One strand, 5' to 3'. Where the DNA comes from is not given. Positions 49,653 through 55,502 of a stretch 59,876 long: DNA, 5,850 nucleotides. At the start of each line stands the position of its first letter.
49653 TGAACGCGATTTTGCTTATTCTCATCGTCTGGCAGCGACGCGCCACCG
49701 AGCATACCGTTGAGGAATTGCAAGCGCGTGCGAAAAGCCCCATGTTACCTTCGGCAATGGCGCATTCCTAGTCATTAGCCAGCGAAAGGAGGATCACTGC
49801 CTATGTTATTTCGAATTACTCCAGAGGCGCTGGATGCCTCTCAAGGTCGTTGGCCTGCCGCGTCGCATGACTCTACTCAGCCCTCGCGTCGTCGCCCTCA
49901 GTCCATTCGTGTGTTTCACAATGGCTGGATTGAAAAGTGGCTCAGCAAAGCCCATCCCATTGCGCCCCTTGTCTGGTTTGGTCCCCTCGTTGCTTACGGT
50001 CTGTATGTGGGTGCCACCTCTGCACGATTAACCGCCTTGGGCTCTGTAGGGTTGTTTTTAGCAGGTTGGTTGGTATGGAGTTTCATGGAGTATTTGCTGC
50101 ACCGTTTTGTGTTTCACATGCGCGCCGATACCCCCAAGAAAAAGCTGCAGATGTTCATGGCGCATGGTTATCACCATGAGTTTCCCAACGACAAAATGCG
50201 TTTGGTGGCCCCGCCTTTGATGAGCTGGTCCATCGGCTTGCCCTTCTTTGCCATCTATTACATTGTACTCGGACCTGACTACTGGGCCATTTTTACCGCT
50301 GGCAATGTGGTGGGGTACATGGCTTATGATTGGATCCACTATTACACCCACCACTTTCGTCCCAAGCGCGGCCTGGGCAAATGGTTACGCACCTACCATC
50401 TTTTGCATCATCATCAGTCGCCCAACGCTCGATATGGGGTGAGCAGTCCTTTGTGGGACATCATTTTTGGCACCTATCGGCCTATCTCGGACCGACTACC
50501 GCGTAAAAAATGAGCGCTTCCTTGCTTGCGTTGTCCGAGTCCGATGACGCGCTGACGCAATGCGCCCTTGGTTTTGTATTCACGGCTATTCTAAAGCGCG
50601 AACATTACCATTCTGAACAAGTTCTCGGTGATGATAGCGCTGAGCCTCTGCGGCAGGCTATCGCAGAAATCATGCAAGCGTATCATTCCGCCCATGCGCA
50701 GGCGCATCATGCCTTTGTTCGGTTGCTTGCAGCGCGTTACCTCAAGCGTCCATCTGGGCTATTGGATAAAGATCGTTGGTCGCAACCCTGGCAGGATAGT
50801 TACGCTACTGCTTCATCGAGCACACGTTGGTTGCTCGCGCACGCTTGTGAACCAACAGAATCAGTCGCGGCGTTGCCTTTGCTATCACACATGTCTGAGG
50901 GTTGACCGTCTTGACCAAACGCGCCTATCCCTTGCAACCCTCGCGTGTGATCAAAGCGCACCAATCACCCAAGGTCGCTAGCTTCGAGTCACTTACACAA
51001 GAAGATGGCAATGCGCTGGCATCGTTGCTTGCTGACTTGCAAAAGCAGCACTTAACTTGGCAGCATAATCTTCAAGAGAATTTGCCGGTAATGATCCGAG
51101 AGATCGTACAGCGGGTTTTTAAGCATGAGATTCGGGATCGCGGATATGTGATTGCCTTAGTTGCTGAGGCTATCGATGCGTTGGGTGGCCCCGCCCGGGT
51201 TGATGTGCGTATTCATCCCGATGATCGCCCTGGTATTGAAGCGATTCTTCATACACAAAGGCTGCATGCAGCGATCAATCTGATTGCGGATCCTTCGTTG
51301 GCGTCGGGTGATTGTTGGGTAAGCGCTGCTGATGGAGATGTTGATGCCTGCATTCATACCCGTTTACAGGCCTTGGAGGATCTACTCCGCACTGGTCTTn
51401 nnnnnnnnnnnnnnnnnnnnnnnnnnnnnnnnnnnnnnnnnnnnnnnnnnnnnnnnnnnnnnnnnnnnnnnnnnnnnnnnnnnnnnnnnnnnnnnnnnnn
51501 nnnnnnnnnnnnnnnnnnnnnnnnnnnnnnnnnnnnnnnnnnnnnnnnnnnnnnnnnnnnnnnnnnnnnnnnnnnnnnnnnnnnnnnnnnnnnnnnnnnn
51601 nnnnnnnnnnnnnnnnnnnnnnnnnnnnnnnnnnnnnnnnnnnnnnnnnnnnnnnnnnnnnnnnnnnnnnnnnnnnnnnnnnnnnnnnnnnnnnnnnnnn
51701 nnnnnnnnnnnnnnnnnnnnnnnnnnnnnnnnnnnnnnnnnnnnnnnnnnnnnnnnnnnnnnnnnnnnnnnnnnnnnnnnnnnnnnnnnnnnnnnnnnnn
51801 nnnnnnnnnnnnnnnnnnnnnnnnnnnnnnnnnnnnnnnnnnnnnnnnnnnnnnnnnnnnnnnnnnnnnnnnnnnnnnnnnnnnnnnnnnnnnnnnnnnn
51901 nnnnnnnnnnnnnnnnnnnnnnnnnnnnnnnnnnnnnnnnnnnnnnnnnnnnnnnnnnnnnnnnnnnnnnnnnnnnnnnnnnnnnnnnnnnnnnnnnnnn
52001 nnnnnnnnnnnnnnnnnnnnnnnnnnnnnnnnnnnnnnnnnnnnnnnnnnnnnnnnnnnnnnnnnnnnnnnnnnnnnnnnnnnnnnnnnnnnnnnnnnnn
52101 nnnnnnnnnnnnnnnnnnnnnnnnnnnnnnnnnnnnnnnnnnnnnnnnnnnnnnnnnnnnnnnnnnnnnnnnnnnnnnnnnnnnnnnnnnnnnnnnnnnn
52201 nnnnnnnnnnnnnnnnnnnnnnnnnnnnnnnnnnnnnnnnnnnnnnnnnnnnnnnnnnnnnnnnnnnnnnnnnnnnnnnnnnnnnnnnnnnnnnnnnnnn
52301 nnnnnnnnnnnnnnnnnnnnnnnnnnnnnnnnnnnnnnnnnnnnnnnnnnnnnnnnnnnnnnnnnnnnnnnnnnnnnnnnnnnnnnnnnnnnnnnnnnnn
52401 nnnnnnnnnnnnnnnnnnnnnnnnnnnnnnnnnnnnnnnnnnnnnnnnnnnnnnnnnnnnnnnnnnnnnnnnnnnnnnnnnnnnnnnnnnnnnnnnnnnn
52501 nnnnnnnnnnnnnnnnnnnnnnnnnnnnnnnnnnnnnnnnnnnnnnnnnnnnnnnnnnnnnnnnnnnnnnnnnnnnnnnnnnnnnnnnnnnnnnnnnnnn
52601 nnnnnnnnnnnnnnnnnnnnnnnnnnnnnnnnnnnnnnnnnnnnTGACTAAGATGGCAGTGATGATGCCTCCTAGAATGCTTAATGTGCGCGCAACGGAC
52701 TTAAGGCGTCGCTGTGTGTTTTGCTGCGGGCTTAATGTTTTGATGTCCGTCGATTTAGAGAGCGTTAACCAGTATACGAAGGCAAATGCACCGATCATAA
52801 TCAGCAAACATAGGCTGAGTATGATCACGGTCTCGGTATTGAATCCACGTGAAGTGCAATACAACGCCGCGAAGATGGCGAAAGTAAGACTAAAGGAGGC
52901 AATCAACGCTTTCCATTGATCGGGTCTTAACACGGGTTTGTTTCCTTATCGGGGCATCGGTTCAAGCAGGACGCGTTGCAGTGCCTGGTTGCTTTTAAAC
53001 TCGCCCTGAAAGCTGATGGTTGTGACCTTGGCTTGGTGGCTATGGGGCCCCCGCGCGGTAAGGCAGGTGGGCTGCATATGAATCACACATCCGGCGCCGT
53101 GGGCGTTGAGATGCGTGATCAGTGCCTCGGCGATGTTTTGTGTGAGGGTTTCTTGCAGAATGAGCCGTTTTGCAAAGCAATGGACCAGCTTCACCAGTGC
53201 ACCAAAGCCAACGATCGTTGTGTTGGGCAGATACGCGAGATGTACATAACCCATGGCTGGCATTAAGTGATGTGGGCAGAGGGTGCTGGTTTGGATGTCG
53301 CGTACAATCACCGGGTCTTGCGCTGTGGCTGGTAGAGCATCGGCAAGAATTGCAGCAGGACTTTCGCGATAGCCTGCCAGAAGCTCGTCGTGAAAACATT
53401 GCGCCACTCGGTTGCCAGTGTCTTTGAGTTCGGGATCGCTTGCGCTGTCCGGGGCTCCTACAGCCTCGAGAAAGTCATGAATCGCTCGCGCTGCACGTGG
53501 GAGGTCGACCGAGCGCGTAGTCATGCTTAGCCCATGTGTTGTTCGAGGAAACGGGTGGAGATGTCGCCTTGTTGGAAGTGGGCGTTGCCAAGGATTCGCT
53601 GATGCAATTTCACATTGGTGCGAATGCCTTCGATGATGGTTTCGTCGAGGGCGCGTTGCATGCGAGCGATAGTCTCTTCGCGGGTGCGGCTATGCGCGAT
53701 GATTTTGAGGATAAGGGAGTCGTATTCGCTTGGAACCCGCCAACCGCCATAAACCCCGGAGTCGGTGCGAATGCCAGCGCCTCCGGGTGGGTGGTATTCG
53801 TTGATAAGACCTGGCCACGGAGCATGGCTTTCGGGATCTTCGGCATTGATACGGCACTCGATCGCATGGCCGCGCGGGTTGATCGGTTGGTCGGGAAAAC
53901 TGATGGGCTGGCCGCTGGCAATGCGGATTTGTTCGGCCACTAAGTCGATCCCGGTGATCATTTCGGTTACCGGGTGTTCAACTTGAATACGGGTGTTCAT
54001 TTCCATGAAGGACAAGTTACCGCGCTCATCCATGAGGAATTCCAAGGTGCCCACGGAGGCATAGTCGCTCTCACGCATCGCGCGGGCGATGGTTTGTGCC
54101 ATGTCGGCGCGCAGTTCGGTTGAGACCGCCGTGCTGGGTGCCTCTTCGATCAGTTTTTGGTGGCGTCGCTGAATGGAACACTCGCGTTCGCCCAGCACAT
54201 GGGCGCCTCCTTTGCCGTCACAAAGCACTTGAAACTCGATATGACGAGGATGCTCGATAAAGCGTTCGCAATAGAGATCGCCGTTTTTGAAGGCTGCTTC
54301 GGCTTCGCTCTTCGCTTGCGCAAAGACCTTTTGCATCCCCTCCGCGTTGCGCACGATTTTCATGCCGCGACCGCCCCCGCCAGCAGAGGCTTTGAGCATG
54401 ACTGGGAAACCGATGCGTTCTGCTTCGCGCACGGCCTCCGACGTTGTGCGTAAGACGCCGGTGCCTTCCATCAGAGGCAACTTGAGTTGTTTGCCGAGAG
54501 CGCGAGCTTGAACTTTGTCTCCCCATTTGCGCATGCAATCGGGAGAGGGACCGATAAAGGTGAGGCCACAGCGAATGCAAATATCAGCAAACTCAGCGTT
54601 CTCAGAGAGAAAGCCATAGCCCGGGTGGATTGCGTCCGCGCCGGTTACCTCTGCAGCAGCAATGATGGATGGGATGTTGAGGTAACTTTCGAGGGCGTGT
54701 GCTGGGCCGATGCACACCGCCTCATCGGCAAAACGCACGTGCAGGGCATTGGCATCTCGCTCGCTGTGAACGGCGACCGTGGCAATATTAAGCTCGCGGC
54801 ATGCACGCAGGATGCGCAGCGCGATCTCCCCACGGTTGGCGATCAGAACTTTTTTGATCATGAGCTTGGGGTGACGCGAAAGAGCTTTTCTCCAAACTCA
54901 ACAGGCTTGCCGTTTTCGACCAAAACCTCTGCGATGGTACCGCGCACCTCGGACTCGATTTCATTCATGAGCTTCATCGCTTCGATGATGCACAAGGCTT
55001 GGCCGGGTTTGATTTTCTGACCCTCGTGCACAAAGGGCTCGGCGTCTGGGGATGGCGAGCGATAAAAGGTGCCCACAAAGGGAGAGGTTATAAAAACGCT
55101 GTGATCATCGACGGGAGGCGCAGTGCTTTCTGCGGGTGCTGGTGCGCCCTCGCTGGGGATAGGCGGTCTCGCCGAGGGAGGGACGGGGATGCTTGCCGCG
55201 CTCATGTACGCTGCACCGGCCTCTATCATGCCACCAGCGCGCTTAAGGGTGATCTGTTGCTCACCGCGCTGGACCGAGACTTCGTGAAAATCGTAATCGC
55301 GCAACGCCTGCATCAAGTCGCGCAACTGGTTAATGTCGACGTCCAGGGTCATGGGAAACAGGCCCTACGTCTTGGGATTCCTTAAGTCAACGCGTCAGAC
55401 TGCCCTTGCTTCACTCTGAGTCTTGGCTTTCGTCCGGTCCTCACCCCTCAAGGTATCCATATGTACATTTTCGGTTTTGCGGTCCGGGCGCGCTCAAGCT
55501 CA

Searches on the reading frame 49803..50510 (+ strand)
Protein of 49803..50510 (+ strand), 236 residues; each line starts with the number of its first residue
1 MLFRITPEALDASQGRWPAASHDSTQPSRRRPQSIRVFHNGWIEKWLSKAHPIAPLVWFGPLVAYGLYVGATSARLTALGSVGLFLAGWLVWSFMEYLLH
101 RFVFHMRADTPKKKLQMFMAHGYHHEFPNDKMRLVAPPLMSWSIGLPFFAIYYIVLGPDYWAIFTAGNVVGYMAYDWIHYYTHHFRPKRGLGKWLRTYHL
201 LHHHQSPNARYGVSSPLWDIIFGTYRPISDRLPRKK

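Call 84: search_protein_families(library=pfam, max_evalue=0.00001, proteins=[window:49803-50510:+])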
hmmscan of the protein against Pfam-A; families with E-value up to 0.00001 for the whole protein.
window:49803-50510:+ (236 aa): 1 family
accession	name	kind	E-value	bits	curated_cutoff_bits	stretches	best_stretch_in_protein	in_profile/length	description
PF04116.19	FA_hydroxylase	-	7.4e-21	75.4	31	1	85-224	1-132/132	Fatty acid hydroxylase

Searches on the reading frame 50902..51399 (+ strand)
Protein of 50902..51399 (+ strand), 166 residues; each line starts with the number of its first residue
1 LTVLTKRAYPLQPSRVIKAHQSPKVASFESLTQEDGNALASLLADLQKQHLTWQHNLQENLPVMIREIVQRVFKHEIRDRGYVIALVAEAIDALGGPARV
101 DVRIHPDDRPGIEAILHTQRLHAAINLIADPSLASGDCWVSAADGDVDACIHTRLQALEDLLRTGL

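Call 84: search_protein_families(library=pfam, max_evalue=0.00001, proteins=[window:50902-51399:+])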
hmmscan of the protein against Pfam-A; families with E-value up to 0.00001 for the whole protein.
window:50902-51399:+ (166 aa): 1 family
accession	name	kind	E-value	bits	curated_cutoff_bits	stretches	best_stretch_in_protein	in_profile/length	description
PF02108.21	FliH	-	2.9e-17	63.2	24.1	1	36-157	4-127/128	Flagellar assembly protein FliH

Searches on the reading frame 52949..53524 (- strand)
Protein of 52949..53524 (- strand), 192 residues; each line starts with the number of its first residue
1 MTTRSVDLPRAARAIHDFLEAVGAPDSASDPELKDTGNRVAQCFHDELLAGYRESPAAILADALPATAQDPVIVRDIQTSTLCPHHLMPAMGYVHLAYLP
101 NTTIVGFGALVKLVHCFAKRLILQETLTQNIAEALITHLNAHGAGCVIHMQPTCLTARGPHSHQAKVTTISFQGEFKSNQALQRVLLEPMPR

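Call 85: search_protein_families(library=pfam, max_evalue=0.00001, proteins=[window:52949-53524:-])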
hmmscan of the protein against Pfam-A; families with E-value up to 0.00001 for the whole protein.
window:52949-53524:- (192 aa): 1 family
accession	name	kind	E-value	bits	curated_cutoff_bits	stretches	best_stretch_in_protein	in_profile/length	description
PF01227.27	GTP_cyclohydroI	-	2.5e-45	154.6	27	1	12-187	2-175/179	GTP cyclohydrolase I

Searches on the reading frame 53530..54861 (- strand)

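Call 85: search_protein_families(library=pfam, max_evalue=0.00001, proteins=[window:53530-54861:-])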
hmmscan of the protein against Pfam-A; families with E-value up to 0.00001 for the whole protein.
window:53530-54861:- (444 aa): 5 families
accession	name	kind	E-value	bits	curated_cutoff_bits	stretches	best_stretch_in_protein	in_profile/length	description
PF02786.22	CPSase_L_D2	-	3.8e-68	229.6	19.8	1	115-320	1-208/211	Carbamoyl-phosphate synthase L chain, ATP binding domain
PF00289.28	Biotin_carb_N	-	8.1e-48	161.9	25.5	1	1-110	1-110/110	Biotin carboxylase, N-terminal domain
PF02785.25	Biotin_carb_C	-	3.2e-36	124.2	32.4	1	335-441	1-108/108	Biotin carboxylase C-terminal domain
PF02222.28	ATP-grasp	-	5.3e-09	36.4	27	1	137-291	16-162/179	ATP-grasp domain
PF07478.18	Dala_Dala_lig_C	-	1e-07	32.1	24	1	144-290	29-174/204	D-ala D-ala ligase C-terminus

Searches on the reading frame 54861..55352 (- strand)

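Call 38: search_protein_families(library=pfam, proteins=[window:54861-55352:-])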
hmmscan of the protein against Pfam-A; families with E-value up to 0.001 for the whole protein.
window:54861-55352:- (164 aa): 2 families
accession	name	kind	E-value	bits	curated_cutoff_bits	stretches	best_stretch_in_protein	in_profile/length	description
PF00364.28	Biotin_lipoyl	-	2e-22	79.2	22.1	1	88-159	3-72/73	Biotin-requiring enzyme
PF13533.13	Biotin_lipoyl_2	-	2.5e-07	30.8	29.8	0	132-160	3-31/32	Biotin-lipoyl like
